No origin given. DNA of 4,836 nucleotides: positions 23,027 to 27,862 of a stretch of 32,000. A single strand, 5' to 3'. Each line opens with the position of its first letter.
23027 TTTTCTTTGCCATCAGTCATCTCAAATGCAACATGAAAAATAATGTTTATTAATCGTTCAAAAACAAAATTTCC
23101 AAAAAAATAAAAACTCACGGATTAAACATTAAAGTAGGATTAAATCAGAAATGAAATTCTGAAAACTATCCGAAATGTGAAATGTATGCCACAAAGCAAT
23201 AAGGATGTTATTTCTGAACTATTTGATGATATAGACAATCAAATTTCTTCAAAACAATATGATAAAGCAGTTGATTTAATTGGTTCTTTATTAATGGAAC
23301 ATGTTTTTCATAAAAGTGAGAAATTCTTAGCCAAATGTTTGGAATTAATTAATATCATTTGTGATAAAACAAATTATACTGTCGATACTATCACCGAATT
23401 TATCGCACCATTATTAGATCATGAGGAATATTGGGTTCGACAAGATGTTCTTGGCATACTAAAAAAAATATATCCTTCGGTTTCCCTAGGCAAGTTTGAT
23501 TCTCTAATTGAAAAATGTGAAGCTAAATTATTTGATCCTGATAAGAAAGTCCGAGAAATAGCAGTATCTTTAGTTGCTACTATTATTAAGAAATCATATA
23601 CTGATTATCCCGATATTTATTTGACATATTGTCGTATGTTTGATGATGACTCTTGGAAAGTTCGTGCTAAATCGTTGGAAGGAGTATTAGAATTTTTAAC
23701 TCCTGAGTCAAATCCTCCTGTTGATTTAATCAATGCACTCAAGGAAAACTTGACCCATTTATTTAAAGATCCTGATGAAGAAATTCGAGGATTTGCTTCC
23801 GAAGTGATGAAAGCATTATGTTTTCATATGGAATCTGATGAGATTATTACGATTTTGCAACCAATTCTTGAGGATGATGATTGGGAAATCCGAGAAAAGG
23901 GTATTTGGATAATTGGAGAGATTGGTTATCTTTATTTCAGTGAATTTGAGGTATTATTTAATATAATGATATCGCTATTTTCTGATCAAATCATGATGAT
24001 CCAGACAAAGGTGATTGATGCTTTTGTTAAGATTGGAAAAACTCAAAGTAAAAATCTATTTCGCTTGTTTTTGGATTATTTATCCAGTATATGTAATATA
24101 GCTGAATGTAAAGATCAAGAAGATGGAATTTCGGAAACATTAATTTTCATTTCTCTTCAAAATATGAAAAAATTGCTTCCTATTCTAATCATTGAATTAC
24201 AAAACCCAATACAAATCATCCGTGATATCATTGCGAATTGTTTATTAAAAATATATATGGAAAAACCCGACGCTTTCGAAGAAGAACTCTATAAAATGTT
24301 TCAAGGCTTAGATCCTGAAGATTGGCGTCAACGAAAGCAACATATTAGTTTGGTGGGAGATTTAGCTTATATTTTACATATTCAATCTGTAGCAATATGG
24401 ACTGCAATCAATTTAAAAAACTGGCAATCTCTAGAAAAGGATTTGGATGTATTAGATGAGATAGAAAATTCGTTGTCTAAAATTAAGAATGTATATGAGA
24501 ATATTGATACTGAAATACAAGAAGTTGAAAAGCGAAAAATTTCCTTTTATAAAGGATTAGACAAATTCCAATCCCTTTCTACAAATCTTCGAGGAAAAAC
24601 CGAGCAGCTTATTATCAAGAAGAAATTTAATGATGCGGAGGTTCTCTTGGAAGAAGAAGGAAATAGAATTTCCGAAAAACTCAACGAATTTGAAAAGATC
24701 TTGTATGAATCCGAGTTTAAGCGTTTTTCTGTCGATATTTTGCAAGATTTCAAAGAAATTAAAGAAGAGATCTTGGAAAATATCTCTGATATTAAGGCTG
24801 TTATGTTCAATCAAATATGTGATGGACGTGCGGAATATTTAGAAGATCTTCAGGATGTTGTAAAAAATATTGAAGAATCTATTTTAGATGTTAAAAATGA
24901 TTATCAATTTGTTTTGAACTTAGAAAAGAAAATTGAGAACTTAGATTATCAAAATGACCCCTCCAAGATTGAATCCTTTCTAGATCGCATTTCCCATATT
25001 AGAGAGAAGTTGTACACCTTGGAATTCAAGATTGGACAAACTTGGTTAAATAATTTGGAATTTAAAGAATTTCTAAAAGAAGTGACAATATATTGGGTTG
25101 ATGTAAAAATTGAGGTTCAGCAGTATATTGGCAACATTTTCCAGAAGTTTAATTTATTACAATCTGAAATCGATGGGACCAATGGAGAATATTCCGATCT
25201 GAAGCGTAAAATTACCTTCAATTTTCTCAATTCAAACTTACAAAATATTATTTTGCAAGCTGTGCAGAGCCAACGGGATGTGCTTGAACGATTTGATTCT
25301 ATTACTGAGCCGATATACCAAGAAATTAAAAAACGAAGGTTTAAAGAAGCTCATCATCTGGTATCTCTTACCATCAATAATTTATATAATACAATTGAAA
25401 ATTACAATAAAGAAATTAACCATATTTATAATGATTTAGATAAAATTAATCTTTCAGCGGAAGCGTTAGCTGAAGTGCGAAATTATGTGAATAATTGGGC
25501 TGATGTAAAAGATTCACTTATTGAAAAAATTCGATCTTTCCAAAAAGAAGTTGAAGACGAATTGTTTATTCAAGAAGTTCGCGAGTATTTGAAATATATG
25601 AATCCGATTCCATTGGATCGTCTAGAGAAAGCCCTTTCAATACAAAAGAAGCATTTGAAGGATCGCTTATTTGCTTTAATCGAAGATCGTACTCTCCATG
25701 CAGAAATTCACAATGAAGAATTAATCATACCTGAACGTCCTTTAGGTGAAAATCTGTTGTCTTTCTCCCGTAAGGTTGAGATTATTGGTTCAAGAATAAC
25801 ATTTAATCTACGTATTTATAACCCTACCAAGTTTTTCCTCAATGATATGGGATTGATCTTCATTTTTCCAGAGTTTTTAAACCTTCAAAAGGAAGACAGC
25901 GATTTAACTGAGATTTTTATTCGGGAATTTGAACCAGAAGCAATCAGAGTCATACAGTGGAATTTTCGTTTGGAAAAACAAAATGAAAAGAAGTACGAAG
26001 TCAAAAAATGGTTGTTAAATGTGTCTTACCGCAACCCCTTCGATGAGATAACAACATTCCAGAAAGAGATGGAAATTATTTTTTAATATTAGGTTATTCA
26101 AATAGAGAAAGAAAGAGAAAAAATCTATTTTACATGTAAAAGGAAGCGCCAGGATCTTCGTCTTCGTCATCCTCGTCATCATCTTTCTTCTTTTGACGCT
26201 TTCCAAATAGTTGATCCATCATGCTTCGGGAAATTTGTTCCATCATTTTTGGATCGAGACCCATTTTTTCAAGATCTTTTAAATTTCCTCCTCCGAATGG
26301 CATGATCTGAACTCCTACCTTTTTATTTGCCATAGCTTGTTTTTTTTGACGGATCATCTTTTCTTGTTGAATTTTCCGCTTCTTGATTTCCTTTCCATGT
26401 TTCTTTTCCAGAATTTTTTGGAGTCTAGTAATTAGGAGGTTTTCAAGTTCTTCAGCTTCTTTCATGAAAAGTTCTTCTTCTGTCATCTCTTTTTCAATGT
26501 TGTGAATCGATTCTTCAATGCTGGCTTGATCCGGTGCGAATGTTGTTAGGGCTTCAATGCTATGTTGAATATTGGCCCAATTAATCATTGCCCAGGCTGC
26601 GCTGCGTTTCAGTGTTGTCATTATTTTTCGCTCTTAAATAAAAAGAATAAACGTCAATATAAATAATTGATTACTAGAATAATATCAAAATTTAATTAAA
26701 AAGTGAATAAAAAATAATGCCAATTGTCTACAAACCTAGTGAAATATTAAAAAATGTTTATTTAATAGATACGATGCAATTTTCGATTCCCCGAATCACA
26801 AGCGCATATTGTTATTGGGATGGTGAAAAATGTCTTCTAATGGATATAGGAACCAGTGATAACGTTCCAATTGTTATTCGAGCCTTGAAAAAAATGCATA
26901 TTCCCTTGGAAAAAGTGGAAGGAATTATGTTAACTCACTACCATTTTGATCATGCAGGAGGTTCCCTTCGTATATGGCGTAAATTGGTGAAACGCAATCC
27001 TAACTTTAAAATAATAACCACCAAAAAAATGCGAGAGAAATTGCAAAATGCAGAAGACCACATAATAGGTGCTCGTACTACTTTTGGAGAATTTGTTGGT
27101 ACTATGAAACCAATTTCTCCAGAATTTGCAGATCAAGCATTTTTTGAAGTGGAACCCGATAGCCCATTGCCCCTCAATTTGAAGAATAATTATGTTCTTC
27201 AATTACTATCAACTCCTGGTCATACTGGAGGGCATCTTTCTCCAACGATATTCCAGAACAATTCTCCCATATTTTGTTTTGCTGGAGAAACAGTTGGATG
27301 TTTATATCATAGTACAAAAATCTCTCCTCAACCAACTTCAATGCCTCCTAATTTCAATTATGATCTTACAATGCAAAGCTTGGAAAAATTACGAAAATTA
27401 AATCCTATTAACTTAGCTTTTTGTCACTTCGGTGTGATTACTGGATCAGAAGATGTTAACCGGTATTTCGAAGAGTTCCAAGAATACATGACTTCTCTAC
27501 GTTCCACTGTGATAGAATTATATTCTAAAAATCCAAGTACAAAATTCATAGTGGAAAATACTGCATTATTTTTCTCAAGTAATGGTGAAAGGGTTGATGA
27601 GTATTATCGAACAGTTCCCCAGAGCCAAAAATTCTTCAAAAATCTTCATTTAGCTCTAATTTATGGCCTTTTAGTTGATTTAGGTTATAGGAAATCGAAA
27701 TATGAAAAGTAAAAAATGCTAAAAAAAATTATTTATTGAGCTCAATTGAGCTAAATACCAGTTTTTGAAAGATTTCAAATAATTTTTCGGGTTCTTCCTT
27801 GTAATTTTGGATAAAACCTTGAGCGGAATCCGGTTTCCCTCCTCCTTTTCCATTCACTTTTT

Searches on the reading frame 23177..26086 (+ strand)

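Call 5: search_protein_families(library=pfam, proteins=[window:23177-26086:+], max_evalue=0.1)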
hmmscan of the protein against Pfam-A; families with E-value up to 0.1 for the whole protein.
window:23177-26086:+ (969 aa): 10 families
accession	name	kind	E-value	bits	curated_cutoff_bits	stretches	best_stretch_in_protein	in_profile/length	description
PF02985.28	HEAT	-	7.9e-15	54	23.5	0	223-250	1-28/31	HEAT repeat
PF12717.13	Cnd1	-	9.4e-09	36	26.4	2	203-314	2-114/162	non-SMC mitotic condensation complex subunit 1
PF13646.12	HEAT_2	-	8.9e-08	32.8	27.7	1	192-250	5-59/88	HEAT repeats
PF01399.33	PCI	-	0.0013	19.4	22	1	790-847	19-76/84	PCI domain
PF06009.19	Laminin_II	-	0.0044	17.5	33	1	420-504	13-94/138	Laminin Domain II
PF22928.2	INTS1_R4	-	0.0079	16.5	27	1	109-173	33-97/102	Integrator complex subunit 1, R4 domain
PF14225.11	MOR2-PAG1_C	-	0.013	15.7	25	1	23-106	133-214/252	Cell morphogenesis C-terminal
PF13513.12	HEAT_EZ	-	0.016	16.2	27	0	221-249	27-55/55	HEAT-like repeat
PF11738.13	DUF3298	-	0.061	14.7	24.1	0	871-899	41-66/84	Protein of unknown function (DUF3298)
PF14736.11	N_Asn_amidohyd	-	0.089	12.4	24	0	761-812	195-245/270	Protein N-terminal asparagine amidohydrolase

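Call 82: search_protein_families(library=ncbifam, proteins=[window:23177-26086:+], max_evalue=0.01)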
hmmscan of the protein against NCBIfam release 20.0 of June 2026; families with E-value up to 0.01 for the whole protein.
window:23177-26086:+ (969 aa): 0 families

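Call 83: search_protein_families(library=padloc, proteins=[window:23177-26086:+], max_evalue=0.01)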
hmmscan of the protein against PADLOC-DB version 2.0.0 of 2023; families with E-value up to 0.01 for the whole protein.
window:23177-26086:+ (969 aa): 0 families

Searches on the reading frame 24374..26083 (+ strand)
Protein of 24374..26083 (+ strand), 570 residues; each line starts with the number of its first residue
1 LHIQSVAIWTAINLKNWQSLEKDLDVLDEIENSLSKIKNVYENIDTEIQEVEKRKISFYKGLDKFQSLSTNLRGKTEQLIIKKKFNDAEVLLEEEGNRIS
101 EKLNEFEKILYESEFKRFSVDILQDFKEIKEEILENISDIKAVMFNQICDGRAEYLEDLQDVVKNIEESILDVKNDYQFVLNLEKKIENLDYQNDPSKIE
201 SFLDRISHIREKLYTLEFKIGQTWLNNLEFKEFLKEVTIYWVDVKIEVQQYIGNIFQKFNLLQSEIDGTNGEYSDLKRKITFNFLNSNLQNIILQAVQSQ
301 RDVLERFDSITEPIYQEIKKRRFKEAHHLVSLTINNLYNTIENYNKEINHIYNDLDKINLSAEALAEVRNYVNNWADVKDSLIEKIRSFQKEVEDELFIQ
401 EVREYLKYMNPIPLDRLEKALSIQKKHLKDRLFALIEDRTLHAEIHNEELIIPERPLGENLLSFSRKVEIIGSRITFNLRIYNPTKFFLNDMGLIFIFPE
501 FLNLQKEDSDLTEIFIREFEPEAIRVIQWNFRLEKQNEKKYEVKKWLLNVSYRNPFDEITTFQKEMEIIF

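Call 51: find_homologous_proteins(query=window:24374-26083:+, max_evalue=0.001)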
Query window:24374-26083:+ (570 aa): 26 proteins with E <= 0.001 among 8000 candidates.
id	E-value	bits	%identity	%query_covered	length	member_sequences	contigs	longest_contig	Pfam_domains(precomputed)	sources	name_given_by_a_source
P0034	0.0e+0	1217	100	100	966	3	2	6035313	PF12717.14,PF02985.29,PF13646.13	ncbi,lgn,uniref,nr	ncbi:hypothetical protein NEF87_003957 [Candidatus Lokiarchaeum ossiferum]|uniref:HEAT repeat domain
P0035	7.6e-230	782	62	100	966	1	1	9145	PF02985.29,PF20168.5,PF13513.13,PF13646.13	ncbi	-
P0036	6.5e-210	717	58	100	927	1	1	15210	PF12717.14,PF01399.34,PF02985.29,PF20168.5,PF13646.13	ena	-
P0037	1.9e-206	705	57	100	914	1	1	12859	PF23271.2,PF12717.14,PF02985.29,PF13646.13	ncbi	-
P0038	6.0e-206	703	58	100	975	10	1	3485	PF23271.2,PF12717.14,PF02985.29,PF20168.5,PF13513.13,PF13646.13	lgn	-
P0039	7.5e-205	700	58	100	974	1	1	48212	PF02985.29,PF20168.5,PF13646.13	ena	-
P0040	1.2e-203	696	57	100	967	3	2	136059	PF02985.29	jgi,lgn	jgi:hypothetical protein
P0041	2.0e-203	695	57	100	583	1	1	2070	-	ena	-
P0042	3.3e-203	694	57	100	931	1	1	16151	PF12717.14,PF02985.29,PF13646.13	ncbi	-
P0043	5.7e-202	690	56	100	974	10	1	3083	PF23271.2,PF12717.14,PF02985.29,PF20168.5,PF13646.13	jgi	-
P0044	1.6e-201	689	57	100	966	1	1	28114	PF12717.14,PF25757.2,PF02985.29,PF13646.13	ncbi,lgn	-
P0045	2.5e-200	685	57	100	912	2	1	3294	PF12717.14,PF02985.29,PF20168.5,PF13646.13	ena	-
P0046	2.2e-192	659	55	100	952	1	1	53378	PF23271.2,PF12717.14,PF02985.29,PF13646.13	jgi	jgi:HEAT repeat protein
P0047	9.3e-174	597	51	100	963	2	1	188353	PF02985.29,PF13646.13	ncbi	ncbi:hypothetical protein [Candidatus Harpocratesius sp.]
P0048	1.0e-170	587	51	100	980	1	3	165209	PF12717.14,PF02985.29,PF13646.13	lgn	-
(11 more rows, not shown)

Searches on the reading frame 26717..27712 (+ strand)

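Call 27: search_protein_families(library=pfam, proteins=[window:26717-27712:+], max_evalue=0.001)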
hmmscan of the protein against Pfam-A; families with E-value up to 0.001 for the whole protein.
window:26717-27712:+ (331 aa): 2 families
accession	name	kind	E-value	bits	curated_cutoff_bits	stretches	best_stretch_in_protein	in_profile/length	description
PF00753.33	Lactamase_B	-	6.3e-13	49.5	22.7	1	25-230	3-189/196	Metallo-beta-lactamase superfamily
PF12706.13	Lactamase_B_2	-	0.00025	21.2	27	1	64-112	28-73/200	Beta-lactamase superfamily domain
